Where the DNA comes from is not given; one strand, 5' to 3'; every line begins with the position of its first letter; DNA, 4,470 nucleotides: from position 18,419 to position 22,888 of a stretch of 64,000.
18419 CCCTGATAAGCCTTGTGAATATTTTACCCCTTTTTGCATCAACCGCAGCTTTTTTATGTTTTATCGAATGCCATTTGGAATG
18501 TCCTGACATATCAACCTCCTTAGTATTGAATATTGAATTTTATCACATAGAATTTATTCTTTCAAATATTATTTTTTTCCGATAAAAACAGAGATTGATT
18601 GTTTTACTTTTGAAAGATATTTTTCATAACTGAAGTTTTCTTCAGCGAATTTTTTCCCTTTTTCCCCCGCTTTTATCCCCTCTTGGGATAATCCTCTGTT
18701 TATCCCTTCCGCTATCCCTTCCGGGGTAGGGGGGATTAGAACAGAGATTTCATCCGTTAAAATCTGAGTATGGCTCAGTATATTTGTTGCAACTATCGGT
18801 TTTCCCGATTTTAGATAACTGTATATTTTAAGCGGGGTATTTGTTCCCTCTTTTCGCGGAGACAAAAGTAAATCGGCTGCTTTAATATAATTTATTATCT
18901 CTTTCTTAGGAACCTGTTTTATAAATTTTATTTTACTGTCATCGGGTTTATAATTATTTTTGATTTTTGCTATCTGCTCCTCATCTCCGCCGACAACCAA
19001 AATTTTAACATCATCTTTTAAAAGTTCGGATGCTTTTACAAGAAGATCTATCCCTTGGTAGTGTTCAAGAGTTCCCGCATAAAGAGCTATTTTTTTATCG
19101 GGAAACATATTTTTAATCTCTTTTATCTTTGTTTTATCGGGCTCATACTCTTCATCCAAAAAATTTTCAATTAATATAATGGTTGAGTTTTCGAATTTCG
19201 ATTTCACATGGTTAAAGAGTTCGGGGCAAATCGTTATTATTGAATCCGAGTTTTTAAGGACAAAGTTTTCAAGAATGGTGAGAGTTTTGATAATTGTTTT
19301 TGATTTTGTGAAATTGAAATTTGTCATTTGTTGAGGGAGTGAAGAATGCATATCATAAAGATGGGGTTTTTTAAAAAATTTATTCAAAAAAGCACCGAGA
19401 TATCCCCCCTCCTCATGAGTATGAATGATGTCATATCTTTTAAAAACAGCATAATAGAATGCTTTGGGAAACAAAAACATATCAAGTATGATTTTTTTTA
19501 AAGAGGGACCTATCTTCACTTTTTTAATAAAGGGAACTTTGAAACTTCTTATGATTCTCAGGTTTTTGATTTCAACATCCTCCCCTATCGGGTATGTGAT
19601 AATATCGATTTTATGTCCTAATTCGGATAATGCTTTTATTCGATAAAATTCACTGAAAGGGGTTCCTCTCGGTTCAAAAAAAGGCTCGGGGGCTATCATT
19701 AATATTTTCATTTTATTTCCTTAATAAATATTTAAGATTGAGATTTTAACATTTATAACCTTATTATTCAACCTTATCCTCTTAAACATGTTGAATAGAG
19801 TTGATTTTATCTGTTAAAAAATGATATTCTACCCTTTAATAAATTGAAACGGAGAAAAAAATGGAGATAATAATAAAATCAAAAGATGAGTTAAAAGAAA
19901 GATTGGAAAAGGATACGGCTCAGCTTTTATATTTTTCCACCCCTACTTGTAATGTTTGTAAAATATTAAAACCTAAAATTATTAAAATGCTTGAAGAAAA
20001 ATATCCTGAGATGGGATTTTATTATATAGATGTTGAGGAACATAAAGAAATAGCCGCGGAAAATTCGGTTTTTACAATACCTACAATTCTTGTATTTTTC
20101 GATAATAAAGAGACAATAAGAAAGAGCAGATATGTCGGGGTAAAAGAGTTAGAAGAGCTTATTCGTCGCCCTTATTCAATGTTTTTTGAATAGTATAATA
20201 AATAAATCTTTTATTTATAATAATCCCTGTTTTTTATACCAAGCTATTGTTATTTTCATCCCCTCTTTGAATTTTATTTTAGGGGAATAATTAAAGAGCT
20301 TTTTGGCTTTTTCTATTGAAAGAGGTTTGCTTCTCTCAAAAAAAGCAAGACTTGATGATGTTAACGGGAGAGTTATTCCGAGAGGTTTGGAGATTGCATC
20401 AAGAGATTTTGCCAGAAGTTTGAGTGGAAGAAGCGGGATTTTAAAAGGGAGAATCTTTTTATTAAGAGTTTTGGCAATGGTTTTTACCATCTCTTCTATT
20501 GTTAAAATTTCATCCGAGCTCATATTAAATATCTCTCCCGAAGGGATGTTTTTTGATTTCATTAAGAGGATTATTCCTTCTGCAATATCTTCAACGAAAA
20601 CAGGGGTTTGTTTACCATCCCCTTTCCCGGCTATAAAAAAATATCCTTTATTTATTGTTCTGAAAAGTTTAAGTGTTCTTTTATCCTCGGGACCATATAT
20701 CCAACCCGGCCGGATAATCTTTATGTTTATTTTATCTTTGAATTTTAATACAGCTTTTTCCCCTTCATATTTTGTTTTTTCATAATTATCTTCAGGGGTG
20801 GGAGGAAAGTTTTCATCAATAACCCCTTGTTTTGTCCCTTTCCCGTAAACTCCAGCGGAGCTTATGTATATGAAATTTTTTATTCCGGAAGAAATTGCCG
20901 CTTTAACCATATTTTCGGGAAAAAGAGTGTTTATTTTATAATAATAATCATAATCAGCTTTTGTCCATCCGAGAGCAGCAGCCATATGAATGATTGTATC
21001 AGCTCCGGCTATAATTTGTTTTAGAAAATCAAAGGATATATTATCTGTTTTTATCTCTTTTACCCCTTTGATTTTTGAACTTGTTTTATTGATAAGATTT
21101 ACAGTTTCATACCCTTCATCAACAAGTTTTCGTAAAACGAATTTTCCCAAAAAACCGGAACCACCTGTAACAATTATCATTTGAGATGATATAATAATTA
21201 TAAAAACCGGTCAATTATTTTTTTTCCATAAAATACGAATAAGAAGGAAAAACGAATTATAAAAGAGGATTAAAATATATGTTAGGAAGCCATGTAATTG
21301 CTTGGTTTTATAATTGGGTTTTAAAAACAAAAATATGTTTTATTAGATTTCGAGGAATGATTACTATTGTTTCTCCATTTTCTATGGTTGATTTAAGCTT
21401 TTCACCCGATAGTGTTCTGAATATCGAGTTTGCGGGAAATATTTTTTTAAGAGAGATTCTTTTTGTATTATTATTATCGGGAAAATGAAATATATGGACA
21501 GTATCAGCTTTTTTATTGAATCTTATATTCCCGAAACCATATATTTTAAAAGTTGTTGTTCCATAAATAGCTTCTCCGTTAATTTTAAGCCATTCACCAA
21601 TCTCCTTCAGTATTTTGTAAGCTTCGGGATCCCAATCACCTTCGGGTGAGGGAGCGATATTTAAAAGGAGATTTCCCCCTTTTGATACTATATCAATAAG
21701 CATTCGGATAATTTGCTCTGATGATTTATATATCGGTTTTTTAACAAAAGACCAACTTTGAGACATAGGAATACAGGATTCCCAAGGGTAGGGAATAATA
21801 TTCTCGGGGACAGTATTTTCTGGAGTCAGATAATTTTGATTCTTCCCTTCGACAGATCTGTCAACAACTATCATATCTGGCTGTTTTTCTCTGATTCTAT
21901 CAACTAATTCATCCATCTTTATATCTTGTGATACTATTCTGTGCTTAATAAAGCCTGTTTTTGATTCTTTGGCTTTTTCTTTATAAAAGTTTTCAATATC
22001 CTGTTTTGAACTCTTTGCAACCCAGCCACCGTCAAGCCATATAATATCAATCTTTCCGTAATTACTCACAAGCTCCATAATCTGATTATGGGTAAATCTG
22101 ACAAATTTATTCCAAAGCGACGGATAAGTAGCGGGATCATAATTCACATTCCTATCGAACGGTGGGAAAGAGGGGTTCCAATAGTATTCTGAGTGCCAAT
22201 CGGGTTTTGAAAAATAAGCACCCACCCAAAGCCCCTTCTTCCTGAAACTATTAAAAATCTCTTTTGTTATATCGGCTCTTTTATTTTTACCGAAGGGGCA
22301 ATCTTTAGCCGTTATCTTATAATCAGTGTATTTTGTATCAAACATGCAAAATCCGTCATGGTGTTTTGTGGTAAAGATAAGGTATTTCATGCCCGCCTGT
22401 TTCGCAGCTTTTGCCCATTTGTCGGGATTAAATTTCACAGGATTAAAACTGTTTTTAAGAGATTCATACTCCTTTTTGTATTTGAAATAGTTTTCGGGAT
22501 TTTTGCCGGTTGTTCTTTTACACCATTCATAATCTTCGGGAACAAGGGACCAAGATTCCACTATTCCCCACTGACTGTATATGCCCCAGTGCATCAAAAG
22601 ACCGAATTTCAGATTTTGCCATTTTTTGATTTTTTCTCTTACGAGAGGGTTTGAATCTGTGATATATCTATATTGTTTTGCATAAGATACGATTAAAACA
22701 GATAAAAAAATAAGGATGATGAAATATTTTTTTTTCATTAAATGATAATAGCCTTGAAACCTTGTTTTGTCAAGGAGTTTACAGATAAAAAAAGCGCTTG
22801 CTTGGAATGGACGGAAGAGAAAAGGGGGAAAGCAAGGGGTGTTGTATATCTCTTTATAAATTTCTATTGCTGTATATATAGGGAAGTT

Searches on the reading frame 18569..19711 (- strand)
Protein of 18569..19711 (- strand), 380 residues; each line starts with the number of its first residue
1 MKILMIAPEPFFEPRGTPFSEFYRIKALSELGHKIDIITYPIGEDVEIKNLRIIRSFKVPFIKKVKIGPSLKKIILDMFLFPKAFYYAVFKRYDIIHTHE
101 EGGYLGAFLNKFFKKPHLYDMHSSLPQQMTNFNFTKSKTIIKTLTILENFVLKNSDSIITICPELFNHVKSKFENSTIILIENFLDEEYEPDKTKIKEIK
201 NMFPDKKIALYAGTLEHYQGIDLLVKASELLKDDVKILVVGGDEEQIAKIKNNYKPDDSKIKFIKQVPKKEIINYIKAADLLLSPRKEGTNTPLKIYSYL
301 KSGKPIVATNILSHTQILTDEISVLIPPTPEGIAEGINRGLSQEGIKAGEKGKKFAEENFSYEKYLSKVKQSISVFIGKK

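Call 6: search_protein_families(library=pfam, proteins=[window:18569-19711:-], max_evalue=0.001)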
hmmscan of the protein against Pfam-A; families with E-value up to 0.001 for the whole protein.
window:18569-19711:- (380 aa): 4 families
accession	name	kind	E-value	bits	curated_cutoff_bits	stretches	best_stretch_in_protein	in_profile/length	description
PF00534.26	Glycos_transf_1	-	2.7e-20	73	26.4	1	192-353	1-163/172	Glycosyl transferases group 1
PF13692.12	Glyco_trans_1_4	-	4.3e-17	63.1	27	1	207-341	2-140/142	Glycosyl transferases group 1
PF13439.12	Glyco_transf_4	-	1.1e-10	42.2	28.5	1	26-188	13-169/170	Glycosyltransferase Family 4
PF13579.12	Glyco_trans_4_4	-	0.00079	20.2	29.7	0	26-165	12-138/158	Glycosyl transferase 4-like domain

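Call 71: search_protein_families(library=ncbifam, proteins=[window:18569-19711:-], max_evalue=0.00001)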
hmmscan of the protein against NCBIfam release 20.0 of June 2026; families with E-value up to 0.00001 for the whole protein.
window:18569-19711:- (380 aa): 10 families
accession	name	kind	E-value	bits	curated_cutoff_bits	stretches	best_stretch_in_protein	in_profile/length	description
NF007640.0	PRK10307.1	subfamily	1.2e-20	73.8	276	1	129-375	146-406/411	WcaI family glycosyltransferase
TIGR04063.1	stp3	hypoth_equivalog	7.7e-17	61.2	442.05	1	116-364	118-383/397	TIGR04063 family PEP-CTERM/XrtA system glycosyltransferase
NF047684.1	TeichurnBiosyTuaC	equivalog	3.6e-13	49.2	550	1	94-344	110-355/391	teichuronic acid biosynthesis protein TuaC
NF012028.0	PRK15484.1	subfamily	3.3e-10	39.6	618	1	136-374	121-376/380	lipopolysaccharide N-acetylglucosaminyltransferase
NF047676.1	TeichurnBiosyTuaH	equivalog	1.2e-09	37.5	550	1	142-321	146-331/384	teichuronic acid biosynthesis protein TuaH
TIGR02149.1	glgA_Coryne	subfamily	1.3e-08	34.4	302.4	1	91-366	82-380/391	glycogen synthase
TIGR04007.1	wcaI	equivalog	1.1e-07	30.9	800.45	1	136-367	155-399/407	colanic acid biosynthesis glycosyltransferase WcaI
TIGR03449.1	mycothiol_MshA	equivalog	1.4e-07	30.7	462.5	1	91-370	101-397/406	D-inositol-3-phosphate glycosyltransferase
NF053787.1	GlcN_PG_synth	equivalog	8.1e-07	28.2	480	1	191-371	180-354/361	N-acetylglucosaminyl phosphatidylglycerol synthase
TIGR04157.1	glyco_rSAM_CFB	subfamily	1.7e-06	27.3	400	1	135-321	150-342/406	TIGR04157 family glycosyltransferase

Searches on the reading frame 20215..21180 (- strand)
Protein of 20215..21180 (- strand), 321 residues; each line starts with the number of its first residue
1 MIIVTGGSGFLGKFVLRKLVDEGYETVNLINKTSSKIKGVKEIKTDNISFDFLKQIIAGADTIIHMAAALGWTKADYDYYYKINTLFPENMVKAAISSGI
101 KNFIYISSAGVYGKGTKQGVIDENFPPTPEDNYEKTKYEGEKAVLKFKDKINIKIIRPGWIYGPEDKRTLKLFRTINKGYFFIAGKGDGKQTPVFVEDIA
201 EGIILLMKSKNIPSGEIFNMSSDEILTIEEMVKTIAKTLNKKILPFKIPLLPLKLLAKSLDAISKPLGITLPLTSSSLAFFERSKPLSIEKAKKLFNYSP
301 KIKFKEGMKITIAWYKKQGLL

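Call 6: search_protein_families(library=pfam, proteins=[window:20215-21180:-], max_evalue=0.001)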
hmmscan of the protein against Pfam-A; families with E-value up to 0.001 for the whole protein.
window:20215-21180:- (321 aa): 8 families
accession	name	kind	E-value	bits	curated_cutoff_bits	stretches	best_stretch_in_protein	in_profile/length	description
PF01370.27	Epimerase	-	1.2e-33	116.9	20.9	1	2-220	1-239/240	NAD dependent epimerase/dehydratase family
PF01073.25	3Beta_HSD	-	9.4e-27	94.2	22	1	3-208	1-230/280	3-beta hydroxysteroid dehydrogenase/isomerase family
PF04321.23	RmlD_sub_bind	-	5.9e-22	78.5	27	1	2-241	3-233/287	RmlD substrate binding domain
PF16363.11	GDP_Man_Dehyd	-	3.9e-18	66.4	27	1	3-243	1-270/332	GDP-mannose 4,6 dehydratase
PF07993.18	NAD_binding_4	-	1.3e-17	64.2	20.1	1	53-170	82-216/258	Male sterility protein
PF05368.20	NmrA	-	1.6e-10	41.5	27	1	2-107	5-106/298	NmrA-like family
PF13460.12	NAD_binding_10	-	1.7e-10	41.5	27.2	1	6-165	1-150/184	NAD(P)H-binding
PF02719.21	Polysacc_synt_2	-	6.3e-05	22.7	20.2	1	2-108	1-128/293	Polysaccharide biosynthesis protein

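Call 71: search_protein_families(library=ncbifam, proteins=[window:20215-21180:-], max_evalue=0.00001)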
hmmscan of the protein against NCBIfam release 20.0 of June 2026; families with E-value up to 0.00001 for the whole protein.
window:20215-21180:- (321 aa): 19 families
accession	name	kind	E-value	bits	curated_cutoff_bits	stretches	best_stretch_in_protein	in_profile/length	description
TIGR03466.1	HpnA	hypoth_equivalog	3.1e-27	95.3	367.65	1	3-320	4-326/327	hopanoid-associated sugar epimerase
NF042422.1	oxyalk_red_OleD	equivalog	1.4e-26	93.7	580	1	2-311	3-324/329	2-alkyl-3-oxoalkanoate reductase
NF042423.1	oxyalk_red_Shew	equivalog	1.6e-26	93.2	580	1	2-309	11-329/331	2-alkyl-3-oxoalkanoate reductase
TIGR04180.1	EDH_00030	hypoth_equivalog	7.2e-20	71.2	475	1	2-243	1-260/297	NAD-dependent 4,6-dehydratase LegB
TIGR01179.1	galE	equivalog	1.2e-18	67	262.3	1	2-149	2-161/332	UDP-glucose 4-epimerase GalE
TIGR02197.1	heptose_epim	equivalog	1.3e-17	64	274.6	1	2-242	1-263/316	ADP-glyceromanno-heptose 6-epimerase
TIGR01181.1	dTDP_gluc_dehyt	equivalog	9.9e-16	57.7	365.1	1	2-318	2-314/321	dTDP-glucose 4,6-dehydratase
TIGR01746.1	Thioester-redct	subfamily_domain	1.7e-15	57.1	213.35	1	58-166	87-200/371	thioester reductase domain-containing protein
TIGR01214.1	rmlD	equivalog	2.8e-15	56.2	224.05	1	2-248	2-235/285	dTDP-4-dehydrorhamnose reductase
TIGR01777.1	yfcH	hypoth_equivalog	4.7e-15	55.9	207.35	1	2-253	1-254/292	TIGR01777 family oxidoreductase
NF052578.1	StrlDmthSdmBMthl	equivalog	1.9e-12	47.6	600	1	3-234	4-240/328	sterol demethylase protein SdmB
NF007956.0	PRK10675.1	subfamily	3.6e-12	46.1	394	1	2-143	3-159/338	UDP-glucose 4-epimerase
NF008360.0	PRK11150.1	equivalog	7.4e-12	45.1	452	1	1-237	1-252/310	ADP-glyceromanno-heptose 6-epimerase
NF047922.1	GDPFucSynFcl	equivalog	2.2e-10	40.5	500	1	2-238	5-252/308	GDP-L-fucose synthase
NF043036.1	ErythonDh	equivalog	1.2e-08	34.5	325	1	2-142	3-158/321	D-erythronate dehydrogenase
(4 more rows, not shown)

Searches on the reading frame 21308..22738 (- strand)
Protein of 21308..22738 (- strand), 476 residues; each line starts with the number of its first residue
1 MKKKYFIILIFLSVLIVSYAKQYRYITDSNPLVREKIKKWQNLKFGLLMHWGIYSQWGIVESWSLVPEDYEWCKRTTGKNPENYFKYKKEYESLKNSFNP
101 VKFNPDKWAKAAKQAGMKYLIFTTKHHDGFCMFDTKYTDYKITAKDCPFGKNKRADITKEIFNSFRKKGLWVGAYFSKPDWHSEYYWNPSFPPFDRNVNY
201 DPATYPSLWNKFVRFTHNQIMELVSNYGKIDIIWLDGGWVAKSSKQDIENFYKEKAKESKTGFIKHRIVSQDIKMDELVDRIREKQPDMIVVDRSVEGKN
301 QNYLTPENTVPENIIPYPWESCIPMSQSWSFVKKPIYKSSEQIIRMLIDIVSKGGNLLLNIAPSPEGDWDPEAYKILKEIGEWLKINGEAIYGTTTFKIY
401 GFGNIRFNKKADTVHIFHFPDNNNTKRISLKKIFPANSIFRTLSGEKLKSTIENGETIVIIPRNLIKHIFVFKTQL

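Call 6: search_protein_families(library=pfam, proteins=[window:21308-22738:-], max_evalue=0.001)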
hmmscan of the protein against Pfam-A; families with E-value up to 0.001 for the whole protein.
window:21308-22738:- (476 aa): 1 family
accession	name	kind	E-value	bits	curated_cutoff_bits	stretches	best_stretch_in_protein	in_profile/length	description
PF01120.23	Alpha_L_fucos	-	1.6e-92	311.1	25.2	1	20-389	9-345/345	Alpha-L-fucosidase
